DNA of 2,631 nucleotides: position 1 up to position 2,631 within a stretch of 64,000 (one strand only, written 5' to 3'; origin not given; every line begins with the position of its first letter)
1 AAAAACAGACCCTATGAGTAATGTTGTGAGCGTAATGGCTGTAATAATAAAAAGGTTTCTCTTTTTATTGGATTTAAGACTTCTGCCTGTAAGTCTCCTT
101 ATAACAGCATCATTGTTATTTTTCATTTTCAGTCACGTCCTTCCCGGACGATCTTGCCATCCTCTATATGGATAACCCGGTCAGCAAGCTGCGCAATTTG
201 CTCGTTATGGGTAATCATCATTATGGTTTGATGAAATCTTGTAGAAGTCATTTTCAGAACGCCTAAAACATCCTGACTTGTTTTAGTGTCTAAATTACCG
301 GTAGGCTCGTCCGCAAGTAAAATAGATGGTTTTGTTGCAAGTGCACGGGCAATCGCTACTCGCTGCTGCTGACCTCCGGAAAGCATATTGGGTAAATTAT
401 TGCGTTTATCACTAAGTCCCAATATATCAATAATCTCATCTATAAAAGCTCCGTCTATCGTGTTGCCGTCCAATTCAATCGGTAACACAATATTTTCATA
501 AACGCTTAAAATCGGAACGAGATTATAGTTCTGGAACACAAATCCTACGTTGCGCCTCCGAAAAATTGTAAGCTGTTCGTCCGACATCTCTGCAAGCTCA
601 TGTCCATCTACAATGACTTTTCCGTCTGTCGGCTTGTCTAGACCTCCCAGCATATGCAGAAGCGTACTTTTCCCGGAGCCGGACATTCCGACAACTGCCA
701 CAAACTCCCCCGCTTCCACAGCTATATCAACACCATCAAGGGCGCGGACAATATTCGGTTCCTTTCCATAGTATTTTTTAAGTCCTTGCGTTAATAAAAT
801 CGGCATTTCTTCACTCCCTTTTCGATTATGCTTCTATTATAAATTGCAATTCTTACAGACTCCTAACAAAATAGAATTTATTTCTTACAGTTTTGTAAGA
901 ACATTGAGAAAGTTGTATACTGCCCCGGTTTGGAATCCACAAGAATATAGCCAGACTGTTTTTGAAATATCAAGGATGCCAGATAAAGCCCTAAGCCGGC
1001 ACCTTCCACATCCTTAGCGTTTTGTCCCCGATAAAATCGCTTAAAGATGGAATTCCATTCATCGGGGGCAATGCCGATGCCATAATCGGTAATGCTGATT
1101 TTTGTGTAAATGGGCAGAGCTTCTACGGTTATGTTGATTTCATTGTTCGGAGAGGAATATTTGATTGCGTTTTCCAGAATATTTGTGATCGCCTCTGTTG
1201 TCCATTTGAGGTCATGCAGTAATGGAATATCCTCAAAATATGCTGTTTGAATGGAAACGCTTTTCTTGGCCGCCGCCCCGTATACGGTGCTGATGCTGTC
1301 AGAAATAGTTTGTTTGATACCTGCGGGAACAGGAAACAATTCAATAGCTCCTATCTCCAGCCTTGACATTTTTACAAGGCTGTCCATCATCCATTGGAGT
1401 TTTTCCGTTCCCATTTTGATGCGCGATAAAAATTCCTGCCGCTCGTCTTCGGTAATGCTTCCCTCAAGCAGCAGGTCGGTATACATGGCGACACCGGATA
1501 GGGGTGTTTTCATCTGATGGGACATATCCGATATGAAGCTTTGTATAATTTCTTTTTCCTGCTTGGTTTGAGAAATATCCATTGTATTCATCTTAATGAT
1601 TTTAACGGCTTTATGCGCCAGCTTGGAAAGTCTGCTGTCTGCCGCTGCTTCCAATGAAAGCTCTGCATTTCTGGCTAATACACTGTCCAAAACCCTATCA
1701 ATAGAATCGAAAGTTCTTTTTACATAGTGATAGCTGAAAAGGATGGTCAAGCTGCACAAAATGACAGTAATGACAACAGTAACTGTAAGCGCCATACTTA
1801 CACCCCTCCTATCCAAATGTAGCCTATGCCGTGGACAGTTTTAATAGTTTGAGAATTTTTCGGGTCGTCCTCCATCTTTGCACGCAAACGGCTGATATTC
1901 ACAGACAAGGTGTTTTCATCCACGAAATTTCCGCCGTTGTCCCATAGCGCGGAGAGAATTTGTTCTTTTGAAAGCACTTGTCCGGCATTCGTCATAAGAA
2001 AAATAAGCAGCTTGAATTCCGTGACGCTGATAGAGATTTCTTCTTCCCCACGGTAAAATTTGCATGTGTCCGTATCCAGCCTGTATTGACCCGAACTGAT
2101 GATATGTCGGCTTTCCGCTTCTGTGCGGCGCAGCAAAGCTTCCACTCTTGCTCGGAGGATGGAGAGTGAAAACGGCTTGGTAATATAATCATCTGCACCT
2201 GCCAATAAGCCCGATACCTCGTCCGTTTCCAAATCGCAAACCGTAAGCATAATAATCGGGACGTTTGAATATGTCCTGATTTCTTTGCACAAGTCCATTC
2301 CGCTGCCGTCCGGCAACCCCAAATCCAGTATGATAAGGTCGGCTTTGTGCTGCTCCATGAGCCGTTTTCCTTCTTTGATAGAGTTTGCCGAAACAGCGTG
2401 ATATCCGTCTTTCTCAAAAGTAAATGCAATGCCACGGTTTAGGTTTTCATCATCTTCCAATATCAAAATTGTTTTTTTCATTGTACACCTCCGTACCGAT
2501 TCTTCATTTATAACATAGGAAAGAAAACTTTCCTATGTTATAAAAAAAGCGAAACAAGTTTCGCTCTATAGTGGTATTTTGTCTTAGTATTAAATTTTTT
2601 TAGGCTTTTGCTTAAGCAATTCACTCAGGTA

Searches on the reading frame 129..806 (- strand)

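Call 60: search_protein_families(library=ncbifam, proteins=[window:129-806:-], max_evalue=0.00001)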
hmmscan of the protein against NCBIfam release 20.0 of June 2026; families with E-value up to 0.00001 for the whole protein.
window:129-806:- (225 aa): 189 families (the best 25 are shown)
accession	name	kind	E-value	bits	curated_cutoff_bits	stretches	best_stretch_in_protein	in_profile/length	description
TIGR02211.1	LolD_lipo_ex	equivalog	4.4e-62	209.5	307.75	1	4-220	2-220/221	lipoprotein-releasing ABC transporter ATP-binding protein LolD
NF038007.1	ABC_ATP_DarD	equivalog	9.9e-60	201.7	375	1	9-219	7-218/218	darobactin export ABC transporter ATP-binding protein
TIGR02673.1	FtsE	equivalog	2.3e-59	200.6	264.85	1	18-218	13-214/214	cell division ATP-binding protein FtsE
NF007826.0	PRK10535.1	equivalog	5.5e-59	200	966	1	3-222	4-224/648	macrolide ABC transporter ATP-binding protein/permease MacB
TIGR02982.1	heterocyst_DevA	subfamily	1.1e-58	198.4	295.8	1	6-219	4-219/220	ABC exporter ATP-binding subunit, DevA family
NF007879.0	PRK10584.1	equivalog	7.7e-57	192.6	336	1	6-221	9-226/228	putative ABC transporter ATP-binding protein YbbA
TIGR02314.1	ABC_MetN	equivalog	1.4e-55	188.7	499.7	1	10-223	8-223/343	methionine ABC transporter ATP-binding protein MetN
TIGR03608.1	L_ocin_972_ABC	subfamily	2e-54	184.2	254.85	1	21-214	12-206/206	putative bacteriocin export ABC transporter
NF040933.2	ABC_arch_GlcV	equivalog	1.8e-52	178.4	450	1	7-222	6-223/357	glucose ABC transporter ATP-binding protein GlcV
NF008639.0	PRK11629.1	equivalog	1e-50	172.4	360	1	4-221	7-226/234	lipoprotein-releasing ABC transporter ATP-binding protein LolD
TIGR03265.1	PhnT2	equivalog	2e-50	172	457.7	1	15-223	12-217/353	putative 2-aminoethylphosphonate ABC transporter ATP-binding protein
TIGR02315.1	ABC_phnC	equivalog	2.2e-49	168.1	266.1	1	6-223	4-228/243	phosphonate ABC transporter ATP-binding protein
TIGR00968.1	3a0106s01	subfamily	6.6e-49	166.6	342.75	1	10-221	7-211/237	sulfate ABC transporter ATP-binding protein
TIGR03005.1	ectoine_ehuA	equivalog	1.8e-47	161.7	345.4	1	15-224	8-230/252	ectoine/hydroxyectoine ABC transporter ATP-binding protein EhuA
TIGR01186.1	proV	subfamily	3.5e-47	161.3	326.6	1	22-223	8-212/363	betaine/proline/choline family ABC transporter ATP-binding protein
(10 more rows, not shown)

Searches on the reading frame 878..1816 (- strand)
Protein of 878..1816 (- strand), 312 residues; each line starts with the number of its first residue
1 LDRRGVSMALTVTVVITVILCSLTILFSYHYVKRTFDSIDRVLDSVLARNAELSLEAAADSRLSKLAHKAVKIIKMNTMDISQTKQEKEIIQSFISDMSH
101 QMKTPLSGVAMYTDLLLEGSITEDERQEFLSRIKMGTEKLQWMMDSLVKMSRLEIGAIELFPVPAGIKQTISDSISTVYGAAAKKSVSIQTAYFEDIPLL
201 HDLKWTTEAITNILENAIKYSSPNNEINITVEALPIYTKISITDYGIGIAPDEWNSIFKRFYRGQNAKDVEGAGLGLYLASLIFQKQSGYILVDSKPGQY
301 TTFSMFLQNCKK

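Call 60: search_protein_families(library=ncbifam, proteins=[window:878-1816:-], max_evalue=0.00001)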
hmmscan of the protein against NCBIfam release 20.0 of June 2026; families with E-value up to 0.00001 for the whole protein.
window:878-1816:- (312 aa): 69 families (the best 25 are shown)
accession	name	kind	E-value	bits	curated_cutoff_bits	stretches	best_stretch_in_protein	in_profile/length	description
NF046044.1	PnpS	equivalog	1.3e-42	146.2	400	1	68-307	147-389/390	two-component system histidine kinase PnpS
TIGR02966.1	phoR_proteo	equivalog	2.3e-37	128.8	334.2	1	74-305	97-331/333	phosphate regulon sensor histidine kinase PhoR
NF033092.0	HK_WalK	equivalog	1.2e-33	116.6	725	1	80-307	361-592/594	cell wall metabolism sensor histidine kinase WalK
NF008312.0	PRK11100.1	equivalog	2.3e-33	115.8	356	1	12-299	187-464/477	two-component system sensor histidine kinase CreC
TIGR02956.1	TMAO_torS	equivalog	3.8e-30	104.7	676.5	1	93-307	466-680/967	TMAO reductase system sensor histidine kinase/response regulator TorS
NF041735.1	hist_kin_RppB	equivalog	1.3e-29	103.3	400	1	90-307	215-437/438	two-component system sensor histidine kinase RppB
NF045595.1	HK_scytonemin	equivalog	9.4e-29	100.3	865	1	81-309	405-635/637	scytonemin biosynthesis sensor histidine kinase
NF033093.1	HK_VicK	exception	2e-27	95.9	680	1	82-307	201-433/448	cell wall metabolism sensor histidine kinase VicK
NF047874.1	MASE3_PAS_HK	subfamily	7.3e-27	94.4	560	1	74-307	381-623/655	MASE3 domain-containing sensor histidine kinase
NF033091.0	HK_VanS_ACDEFG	equivalog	8.1e-27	94.1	400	1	17-305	4-290/293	vancomycin resistance histidine kinase VanS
NF040691.1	MtrAB_MtrB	equivalog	1.2e-26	93.8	450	1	7-307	187-490/507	MtrAB system histidine kinase MtrB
NF045911.1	TCSHisKinNblS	equivalog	1.2e-25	90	1000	1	67-306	364-617/621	two-component system sensor histidine kinase NblS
NF008318.0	PRK11107.1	equivalog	4.1e-25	88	890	1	86-307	287-516/920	two-component sensor histidine kinase BarA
TIGR01386.1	cztS_silS_copS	subfamily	5.8e-25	88.2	292.55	1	9-305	169-454/457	heavy metal sensor histidine kinase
NF007007.0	PRK09470.1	equivalog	1.2e-24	87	486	1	90-292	244-442/463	envelope stress sensor histidine kinase CpxA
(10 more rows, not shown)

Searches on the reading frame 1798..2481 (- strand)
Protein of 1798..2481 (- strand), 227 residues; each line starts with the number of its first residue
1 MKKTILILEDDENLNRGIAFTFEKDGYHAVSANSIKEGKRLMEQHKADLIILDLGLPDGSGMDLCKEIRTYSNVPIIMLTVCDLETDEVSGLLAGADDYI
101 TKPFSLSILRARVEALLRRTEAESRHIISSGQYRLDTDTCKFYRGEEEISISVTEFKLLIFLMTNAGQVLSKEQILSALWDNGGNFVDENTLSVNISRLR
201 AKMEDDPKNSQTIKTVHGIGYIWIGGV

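Call 54: find_encoding_contigs(protein=window:1798-2481:-, flank=6000, max_places=6)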
Protein window:1798-2481:- (227 aa): 1 contig read that carries it; 1 place shown.
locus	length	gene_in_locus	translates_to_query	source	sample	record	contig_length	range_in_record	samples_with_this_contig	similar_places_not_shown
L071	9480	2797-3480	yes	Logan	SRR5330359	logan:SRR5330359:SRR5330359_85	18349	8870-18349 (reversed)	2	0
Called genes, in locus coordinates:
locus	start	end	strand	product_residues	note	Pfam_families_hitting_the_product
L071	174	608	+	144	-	PF00583:Acetyltransf_1, PF13673:Acetyltransf_10, PF13508:Acetyltransf_7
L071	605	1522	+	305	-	PF08902:DUF1848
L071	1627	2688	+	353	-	PF24037:DUF7346 (faint), PF01022:HTH_5, PF12840:HTH_20 (weak), PF13412:HTH_24 (weak)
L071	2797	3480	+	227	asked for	PF00072:Response_reg, PF00486:Trans_reg_C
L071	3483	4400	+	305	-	PF00512:HisKA, PF02518:HATPase_c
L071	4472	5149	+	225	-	PF02463:SMC_N, PF00005:ABC_tran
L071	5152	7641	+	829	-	PF02687:FtsX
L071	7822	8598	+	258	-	PF00005:ABC_tran, PF13304:AAA_21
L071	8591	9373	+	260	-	PF01061:ABC2_membrane, PF12698:ABC2_membrane_3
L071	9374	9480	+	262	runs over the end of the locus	PF01061:ABC2_membrane, PF12698:ABC2_membrane_3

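Call 60: search_protein_families(library=ncbifam, proteins=[L071:5152-7641:+, window:1798-2481:-], max_evalue=0.00001)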
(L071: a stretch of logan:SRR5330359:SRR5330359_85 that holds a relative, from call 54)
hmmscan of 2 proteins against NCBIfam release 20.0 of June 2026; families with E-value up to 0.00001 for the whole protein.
L071:5152-7641:+ (829 aa): 1 family
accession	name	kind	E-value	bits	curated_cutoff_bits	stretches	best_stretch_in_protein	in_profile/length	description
TIGR03434.1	ADOP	subfamily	8.7e-11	40.7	622.3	1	266-397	682-799/803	ADOP family duplicated permease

window:1798-2481:- (227 aa): 83 families (the best 25 are shown)
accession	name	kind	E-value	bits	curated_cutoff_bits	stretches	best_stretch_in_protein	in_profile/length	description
TIGR02154.1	PhoB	equivalog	4.1e-59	199.6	296.2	1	1-221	1-223/226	phosphate regulon transcriptional regulator PhoB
NF040689.1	MtrAB_MtrA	equivalog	2.1e-54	184.2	300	1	5-221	1-216/219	MtrAB system response regulator MtrA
NF045944.1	ResRegRpaBCyano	equivalog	2.8e-53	180.7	330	1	6-222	1-226/229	response regulator transcription factor RpaB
NF008296.0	PRK11083.1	equivalog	2.8e-48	164.3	273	1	2-221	3-223/228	two-component system response regulator CreB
NF040534.1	resp_reg_YycF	equivalog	1.6e-47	161.7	340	1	3-222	1-226/231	response regulator YycF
NF007820.0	PRK10529.1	equivalog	1.7e-47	161.7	325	1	3-223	2-223/225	two-component system response regulator KdpE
NF033117.2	vanR_ACDEGLN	exception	2.1e-47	161.6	350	1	5-222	1-224/226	VanR-ABDEGLN family response regulator transcription factor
TIGR01387.1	cztR_silR_copR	subfamily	7.4e-46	156.5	279.2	1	5-222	1-217/218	heavy metal response regulator transcription factor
NF053854.1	RespRegPhoBBctds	equivalog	7.6e-46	156.3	270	1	5-223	1-224/225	two-component system response regulator PhoB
NF007928.2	PRK10643.1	equivalog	2.1e-45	155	330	1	5-222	3-215/216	two-component system response regulator PmrA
NF041733.1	resp_reg_CseB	equivalog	1e-44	152.6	350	1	4-221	2-224/228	two-component system response regulator CseB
NF007005.1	PRK09468.1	equivalog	8.7e-44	149.7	331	1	3-224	4-232/237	osmolarity response regulator transcription factor OmpR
NF007982.1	PRK10710.1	equivalog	2.8e-43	148.2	380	1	2-223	7-227/235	envelope stress response regulator BaeR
TIGR03787.1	marine_sort_RR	equivalog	2e-42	145.2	335.7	1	3-223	1-225/227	proteobacterial dedicated sortase system response regulator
NF041734.1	resp_reg_RppA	equivalog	3.8e-42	144.2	250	1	5-222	3-226/229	two-component system response regulator RppA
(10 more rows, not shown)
